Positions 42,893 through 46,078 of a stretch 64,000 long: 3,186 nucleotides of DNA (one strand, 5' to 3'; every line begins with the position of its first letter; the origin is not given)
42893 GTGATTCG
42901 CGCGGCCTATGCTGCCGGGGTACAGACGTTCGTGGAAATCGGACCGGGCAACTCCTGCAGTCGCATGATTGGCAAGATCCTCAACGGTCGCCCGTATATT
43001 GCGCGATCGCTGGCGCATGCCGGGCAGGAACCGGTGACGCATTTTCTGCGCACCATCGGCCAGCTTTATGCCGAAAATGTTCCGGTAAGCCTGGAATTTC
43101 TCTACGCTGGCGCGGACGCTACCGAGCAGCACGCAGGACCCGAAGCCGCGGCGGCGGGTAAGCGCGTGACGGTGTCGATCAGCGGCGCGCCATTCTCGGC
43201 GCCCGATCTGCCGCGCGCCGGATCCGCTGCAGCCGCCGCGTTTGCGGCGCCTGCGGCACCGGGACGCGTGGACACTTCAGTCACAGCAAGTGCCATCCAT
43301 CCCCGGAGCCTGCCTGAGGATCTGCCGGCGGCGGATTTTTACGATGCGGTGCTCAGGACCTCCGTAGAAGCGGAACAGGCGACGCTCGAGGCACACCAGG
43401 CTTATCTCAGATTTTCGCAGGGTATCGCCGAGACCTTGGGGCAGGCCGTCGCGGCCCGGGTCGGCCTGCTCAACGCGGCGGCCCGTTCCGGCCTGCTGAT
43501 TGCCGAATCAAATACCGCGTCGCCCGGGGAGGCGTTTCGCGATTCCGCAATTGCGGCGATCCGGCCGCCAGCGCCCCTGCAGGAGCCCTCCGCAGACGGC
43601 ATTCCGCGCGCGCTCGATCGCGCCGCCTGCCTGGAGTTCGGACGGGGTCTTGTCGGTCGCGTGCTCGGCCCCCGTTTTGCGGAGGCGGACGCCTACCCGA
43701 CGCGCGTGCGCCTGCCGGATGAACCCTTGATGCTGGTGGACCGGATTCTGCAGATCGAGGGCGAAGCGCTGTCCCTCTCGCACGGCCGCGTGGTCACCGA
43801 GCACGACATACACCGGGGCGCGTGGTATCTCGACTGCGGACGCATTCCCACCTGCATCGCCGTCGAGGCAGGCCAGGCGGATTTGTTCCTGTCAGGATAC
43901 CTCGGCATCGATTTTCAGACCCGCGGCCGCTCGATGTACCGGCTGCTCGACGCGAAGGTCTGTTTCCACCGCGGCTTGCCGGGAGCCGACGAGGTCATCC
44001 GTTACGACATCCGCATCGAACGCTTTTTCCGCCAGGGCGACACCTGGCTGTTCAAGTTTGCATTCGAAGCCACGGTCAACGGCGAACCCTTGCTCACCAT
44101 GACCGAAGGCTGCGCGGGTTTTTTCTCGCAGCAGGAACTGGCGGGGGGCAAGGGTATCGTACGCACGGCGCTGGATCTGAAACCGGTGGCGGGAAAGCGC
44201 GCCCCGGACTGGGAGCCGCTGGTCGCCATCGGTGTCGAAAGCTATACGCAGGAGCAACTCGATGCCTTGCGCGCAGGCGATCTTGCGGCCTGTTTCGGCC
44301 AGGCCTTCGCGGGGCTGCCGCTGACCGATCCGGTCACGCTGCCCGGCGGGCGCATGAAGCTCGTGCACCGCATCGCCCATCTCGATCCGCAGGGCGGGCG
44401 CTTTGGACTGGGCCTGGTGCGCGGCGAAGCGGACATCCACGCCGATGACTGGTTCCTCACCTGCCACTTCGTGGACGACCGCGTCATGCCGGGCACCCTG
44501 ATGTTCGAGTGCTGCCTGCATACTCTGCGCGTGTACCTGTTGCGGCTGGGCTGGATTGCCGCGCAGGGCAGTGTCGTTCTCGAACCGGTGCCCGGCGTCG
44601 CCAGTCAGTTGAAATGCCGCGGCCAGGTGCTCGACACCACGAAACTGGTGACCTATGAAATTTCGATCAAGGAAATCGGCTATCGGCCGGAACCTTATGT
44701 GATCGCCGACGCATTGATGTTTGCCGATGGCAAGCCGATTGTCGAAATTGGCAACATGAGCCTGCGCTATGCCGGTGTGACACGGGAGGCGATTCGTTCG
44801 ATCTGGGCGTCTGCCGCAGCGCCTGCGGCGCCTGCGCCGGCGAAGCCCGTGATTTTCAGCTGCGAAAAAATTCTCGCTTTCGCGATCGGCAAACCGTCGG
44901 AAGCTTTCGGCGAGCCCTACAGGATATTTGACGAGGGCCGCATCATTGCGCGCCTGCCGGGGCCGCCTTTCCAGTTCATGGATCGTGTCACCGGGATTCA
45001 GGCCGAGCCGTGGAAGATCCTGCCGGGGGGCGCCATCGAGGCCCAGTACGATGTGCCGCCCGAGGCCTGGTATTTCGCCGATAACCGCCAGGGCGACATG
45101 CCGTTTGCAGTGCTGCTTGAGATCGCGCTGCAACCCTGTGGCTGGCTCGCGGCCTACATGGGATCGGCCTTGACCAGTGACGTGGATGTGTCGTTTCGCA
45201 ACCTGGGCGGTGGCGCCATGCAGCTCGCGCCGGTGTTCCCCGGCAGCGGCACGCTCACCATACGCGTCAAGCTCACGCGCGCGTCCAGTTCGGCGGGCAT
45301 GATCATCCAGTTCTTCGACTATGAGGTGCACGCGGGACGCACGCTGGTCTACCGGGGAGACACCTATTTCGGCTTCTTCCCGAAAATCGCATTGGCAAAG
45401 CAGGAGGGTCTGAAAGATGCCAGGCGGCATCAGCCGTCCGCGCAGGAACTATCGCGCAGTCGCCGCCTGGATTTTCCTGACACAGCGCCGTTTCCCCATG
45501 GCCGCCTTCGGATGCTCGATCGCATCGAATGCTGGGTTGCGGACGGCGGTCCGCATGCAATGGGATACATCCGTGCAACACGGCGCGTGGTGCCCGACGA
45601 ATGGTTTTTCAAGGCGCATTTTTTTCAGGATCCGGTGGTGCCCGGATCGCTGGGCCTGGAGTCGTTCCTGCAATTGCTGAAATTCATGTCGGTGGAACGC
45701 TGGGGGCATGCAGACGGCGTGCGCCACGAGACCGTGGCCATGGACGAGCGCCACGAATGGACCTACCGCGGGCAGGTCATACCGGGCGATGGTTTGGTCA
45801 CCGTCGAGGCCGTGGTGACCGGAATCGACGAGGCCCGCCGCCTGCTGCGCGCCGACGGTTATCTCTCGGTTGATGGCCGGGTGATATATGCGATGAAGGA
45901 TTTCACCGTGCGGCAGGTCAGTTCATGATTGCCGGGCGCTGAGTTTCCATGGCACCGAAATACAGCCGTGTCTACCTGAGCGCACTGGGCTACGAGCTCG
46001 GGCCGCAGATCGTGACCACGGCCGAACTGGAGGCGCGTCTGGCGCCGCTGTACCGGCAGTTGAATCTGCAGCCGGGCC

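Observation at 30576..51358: PUFA-synthase-type (Pfa) megasynthase and a complete OleABCD olefin pathway fused into one translationally coupled operon with its own PPTase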

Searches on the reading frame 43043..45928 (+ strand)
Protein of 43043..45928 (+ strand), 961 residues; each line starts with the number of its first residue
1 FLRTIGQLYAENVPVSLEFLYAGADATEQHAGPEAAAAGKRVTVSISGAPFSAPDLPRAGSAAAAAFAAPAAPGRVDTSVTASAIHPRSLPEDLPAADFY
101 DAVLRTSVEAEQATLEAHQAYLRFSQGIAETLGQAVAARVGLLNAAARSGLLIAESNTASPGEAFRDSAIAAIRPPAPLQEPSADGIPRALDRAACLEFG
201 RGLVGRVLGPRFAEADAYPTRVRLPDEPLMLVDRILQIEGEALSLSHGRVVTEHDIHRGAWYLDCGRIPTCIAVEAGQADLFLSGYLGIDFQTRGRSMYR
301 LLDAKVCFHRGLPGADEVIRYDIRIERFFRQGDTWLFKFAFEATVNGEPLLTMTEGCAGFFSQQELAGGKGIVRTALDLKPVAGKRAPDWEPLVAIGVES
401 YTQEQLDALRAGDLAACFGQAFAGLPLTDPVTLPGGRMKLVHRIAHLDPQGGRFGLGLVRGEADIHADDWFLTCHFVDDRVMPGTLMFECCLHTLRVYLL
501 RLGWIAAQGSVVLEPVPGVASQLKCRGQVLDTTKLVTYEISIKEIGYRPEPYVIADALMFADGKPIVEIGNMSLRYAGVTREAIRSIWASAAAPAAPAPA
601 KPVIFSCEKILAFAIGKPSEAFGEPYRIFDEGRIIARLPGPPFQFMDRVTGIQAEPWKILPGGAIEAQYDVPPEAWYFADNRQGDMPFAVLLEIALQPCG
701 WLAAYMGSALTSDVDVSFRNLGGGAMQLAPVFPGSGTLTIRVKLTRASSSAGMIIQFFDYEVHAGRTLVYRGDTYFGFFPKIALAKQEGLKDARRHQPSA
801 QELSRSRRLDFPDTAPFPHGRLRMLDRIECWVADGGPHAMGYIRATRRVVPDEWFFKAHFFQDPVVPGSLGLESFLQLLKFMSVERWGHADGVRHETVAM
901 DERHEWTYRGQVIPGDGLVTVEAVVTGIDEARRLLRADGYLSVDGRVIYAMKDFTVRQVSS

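Call 47: search_solved_structures(query=window:43043-45928:+, max_evalue=0.00001)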
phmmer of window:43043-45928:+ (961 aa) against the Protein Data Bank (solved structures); distinct sequences matched with E-value up to 0.00001: 7.
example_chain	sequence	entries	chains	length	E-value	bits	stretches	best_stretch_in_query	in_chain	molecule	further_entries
2cf2_C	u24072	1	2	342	8e-37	130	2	400-570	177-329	FATTY ACID SYNTHASE, DH DOMAIN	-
3q62_A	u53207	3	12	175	2.8e-20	75.3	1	812-956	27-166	3-hydroxydecanoyl-[acyl-carrier-protein] dehydratase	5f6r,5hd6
6b7j_A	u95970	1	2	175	4.7e-19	71.2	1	418-568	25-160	3-hydroxydecanoyl-[acyl-carrier-protein] dehydratase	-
1mka_A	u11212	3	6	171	3.2e-18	68.4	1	400-570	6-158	BETA-HYDROXYDECANOYL THIOL ESTER DEHYDRASE | N-{3-[DIHYDROXY(NONYL)-LAMBDA~4~-SULFANYL]PROPYL}-N~3~-[(2R)-2-HYDROXY-3,3-DIMETHYL-4-(PHO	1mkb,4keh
4fq9_A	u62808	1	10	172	5.9e-18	67.6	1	431-568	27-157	3-hydroxydecanoyl-[acyl-carrier-protein] dehydratase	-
4b0b_A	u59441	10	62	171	5.9e-18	67.6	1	431-568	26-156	3-HYDROXYDECANOYL-[ACYL-CARRIER-PROTEIN] DEHYDRATASE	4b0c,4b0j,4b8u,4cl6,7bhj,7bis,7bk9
4b0i_A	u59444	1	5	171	5.5e-17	64.4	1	431-568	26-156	3-HYDROXYDECANOYL-[ACYL-CARRIER-PROTEIN] DEHYDRATASE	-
